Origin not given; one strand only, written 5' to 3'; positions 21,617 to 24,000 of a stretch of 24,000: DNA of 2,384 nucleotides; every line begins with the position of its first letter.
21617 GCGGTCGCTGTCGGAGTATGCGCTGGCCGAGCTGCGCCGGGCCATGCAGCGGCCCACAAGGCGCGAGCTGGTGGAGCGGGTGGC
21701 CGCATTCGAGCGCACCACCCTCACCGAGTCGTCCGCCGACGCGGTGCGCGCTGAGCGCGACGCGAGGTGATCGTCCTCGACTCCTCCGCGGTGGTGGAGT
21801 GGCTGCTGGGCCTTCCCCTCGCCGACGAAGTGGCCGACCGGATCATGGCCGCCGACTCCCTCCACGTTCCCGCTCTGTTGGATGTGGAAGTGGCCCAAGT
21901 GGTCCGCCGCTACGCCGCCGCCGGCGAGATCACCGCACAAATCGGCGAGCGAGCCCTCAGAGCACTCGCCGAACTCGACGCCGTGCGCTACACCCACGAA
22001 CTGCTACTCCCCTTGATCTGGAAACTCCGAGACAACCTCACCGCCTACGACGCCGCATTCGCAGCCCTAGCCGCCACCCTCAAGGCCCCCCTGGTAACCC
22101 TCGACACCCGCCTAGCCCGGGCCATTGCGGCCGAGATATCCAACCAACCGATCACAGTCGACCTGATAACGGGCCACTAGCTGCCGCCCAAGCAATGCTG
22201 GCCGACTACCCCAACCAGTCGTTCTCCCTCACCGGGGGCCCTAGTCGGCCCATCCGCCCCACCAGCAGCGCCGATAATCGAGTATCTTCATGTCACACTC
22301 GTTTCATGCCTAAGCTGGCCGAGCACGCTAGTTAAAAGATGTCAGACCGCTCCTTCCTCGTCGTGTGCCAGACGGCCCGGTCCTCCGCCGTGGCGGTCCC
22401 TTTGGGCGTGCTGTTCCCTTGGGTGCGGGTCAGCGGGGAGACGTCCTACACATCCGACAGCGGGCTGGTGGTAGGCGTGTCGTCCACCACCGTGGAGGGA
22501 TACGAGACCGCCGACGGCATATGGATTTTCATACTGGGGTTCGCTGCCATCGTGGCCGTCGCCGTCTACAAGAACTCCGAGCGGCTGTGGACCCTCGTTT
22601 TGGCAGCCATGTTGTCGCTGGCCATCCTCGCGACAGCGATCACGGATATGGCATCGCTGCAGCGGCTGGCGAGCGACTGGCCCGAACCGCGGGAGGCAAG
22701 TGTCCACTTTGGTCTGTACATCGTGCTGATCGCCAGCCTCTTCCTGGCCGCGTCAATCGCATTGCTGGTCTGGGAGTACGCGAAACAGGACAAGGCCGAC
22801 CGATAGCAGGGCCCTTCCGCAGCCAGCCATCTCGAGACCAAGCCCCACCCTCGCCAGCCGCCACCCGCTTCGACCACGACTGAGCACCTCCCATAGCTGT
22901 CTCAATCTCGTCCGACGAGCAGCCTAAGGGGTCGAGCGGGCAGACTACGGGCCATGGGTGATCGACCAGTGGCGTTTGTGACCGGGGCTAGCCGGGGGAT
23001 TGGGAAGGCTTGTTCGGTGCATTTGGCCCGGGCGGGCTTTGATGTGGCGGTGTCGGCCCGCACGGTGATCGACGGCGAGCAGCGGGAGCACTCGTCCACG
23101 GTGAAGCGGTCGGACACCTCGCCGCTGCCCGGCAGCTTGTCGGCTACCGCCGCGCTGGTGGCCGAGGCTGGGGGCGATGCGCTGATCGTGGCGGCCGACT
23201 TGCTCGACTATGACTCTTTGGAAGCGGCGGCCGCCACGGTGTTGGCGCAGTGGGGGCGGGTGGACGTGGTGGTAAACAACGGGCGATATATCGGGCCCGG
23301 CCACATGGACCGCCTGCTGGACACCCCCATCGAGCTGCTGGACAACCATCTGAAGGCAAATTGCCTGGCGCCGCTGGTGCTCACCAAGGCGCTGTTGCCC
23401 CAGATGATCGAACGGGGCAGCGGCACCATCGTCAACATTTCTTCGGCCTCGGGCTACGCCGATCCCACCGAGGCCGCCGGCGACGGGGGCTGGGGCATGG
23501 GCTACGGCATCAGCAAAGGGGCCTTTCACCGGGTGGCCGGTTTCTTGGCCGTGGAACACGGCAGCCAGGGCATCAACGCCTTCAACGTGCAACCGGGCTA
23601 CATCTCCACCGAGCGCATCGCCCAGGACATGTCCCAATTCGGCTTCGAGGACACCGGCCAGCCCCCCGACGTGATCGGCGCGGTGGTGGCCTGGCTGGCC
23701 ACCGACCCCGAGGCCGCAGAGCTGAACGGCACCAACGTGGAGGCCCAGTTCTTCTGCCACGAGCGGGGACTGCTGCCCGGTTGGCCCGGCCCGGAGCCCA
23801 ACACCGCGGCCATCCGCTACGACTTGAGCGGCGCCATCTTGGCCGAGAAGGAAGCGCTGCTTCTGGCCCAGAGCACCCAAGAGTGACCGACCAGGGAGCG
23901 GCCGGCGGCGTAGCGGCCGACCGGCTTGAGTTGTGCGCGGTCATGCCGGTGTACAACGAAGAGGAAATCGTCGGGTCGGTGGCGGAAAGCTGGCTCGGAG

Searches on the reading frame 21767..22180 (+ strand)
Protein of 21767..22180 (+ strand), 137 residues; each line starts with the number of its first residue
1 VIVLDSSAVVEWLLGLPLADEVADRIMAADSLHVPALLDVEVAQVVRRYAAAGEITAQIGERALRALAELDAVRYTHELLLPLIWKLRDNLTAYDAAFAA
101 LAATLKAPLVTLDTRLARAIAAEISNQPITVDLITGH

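Call 6: search_protein_families(library=pfam, proteins=[window:21767-22180:+], max_evalue=0.01)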
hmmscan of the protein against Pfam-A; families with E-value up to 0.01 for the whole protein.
window:21767-22180:+ (137 aa): 1 family
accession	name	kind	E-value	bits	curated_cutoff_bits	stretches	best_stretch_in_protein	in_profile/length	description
PF01850.27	PIN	-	3.8e-13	50.5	23.6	1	2-119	1-117/120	PIN domain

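Call 64: search_protein_families(library=padloc, proteins=[window:21767-22180:+], max_evalue=0.001)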
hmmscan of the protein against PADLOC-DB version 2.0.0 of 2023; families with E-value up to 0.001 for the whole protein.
window:21767-22180:+ (137 aa): 0 families

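Call 65: search_protein_families(library=ncbifam, proteins=[window:21767-22180:+], max_evalue=0.001)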
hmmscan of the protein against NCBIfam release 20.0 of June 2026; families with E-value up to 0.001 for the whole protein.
window:21767-22180:+ (137 aa): 0 families

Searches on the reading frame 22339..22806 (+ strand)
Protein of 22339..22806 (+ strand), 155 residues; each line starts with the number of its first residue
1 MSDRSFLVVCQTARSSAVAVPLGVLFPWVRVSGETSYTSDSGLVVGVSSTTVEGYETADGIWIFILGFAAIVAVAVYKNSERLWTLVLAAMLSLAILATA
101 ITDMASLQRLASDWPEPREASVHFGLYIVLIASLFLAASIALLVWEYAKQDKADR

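Call 6: search_protein_families(library=pfam, proteins=[window:22339-22806:+], max_evalue=0.01)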
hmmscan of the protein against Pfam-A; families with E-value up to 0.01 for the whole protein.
window:22339-22806:+ (155 aa): 0 families
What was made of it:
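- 22339..22806 (+): Membrane-like ORF of unknown function. It is the most distal cassette. No Pfam hit (call 6).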

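Call 43: search_protein_families(library=pfam, proteins=[window:22339-22806:+], max_evalue=0.01)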
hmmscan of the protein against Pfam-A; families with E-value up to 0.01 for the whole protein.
window:22339-22806:+ (155 aa): 0 families

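Call 64: search_protein_families(library=padloc, proteins=[window:22339-22806:+], max_evalue=0.001)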
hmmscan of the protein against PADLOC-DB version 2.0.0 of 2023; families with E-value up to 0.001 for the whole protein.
window:22339-22806:+ (155 aa): 0 families

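Call 65: search_protein_families(library=ncbifam, proteins=[window:22339-22806:+], max_evalue=0.001)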
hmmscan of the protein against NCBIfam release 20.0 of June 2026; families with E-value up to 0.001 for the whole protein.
window:22339-22806:+ (155 aa): 0 families

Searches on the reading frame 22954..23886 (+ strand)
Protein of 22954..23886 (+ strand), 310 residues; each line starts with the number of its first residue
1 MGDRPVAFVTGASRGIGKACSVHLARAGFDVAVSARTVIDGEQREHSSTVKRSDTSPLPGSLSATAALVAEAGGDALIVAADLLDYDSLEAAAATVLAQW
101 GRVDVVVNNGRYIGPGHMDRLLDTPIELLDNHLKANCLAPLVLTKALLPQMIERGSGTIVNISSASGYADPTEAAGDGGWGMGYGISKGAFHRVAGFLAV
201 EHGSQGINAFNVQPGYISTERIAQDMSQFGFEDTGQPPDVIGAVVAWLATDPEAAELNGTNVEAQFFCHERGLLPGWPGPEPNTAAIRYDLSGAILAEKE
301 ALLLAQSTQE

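Call 6: search_protein_families(library=pfam, proteins=[window:22954-23886:+], max_evalue=0.01)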
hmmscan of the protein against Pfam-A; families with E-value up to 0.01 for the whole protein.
window:22954-23886:+ (310 aa): 3 families
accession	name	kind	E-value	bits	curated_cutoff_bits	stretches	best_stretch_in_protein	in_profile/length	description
PF00106.31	adh_short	-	2.4e-32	112.4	26.6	2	63-222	38-187/195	short chain dehydrogenase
PF13561.12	adh_short_C2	-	9.6e-25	88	27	1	65-228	36-186/236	Enoyl-(Acyl carrier protein) reductase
PF01370.27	Epimerase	-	0.0016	18.3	20.9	1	8-207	2-165/240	NAD dependent epimerase/dehydratase family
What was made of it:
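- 22954..23886 (+): Right core flank: short-chain dehydrogenase (SDR) gene. In the ancestral state its start overlaps the SnoaL stop. Pfam adh_short 2.4e-32 (call 6).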

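Call 65: search_protein_families(library=ncbifam, proteins=[window:22954-23886:+], max_evalue=0.001)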
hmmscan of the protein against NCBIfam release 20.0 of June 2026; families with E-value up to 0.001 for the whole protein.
window:22954-23886:+ (310 aa): 207 families (the best 25 are shown)
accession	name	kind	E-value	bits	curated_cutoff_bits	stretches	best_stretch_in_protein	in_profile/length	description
NF005559.1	PRK07231.1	subfamily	5.8e-29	101.3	215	1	6-261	6-240/249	glucose 1-dehydrogenase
NF009386.0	PRK12745.1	equivalog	7.5e-29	100.6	250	1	3-228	4-207/259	3-ketoacyl-ACP reductase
TIGR03971.1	SDR_subfam_1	subfamily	7.4e-28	97.6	300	1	6-227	5-208/271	mycofactocin-coupled SDR family oxidoreductase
NF005853.0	PRK07774.1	equivalog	1.8e-27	96.4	303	1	64-246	45-226/250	SDR family oxidoreductase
NF005672.0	PRK07454.1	equivalog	3.4e-27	95.2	234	1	5-254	7-226/241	SDR family oxidoreductase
NF005806.0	PRK07666.1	equivalog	2.4e-25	89.2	286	1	6-249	9-222/239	3-ketoacyl-ACP reductase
NF005873.0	PRK07814.1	equivalog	6.9e-24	84.7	346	2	62-222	47-197/263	SDR family oxidoreductase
NF006070.0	PRK08213.1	subfamily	1.3e-23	83.9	279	1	62-225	49-207/259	gluconate 5-dehydrogenase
NF005095.0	PRK06523.1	subfamily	1.9e-23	83.3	231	2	74-224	50-193/261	oxidoreductase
NF005909.0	PRK07890.1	subfamily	2.9e-23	82.5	258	1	62-236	44-207/260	short chain dehydrogenase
NF004791.0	PRK06138.1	equivalog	3.7e-23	82.1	312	1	64-225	44-194/252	SDR family oxidoreductase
NF005067.0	PRK06484.1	equivalog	4.5e-23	81.6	713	2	71-225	52-199/524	short chain dehydrogenase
NF006080.0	PRK08226.1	equivalog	1.6e-22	80.2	356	1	6-226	8-196/263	SDR family oxidoreductase UcpA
NF004826.0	PRK06182.1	subfamily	1.6e-22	80.1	305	2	78-220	51-183/274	oxidoreductase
NF009093.0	PRK12429.1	subfamily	2.4e-22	79.5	258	1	5-268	6-238/259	3-hydroxybutyrate dehydrogenase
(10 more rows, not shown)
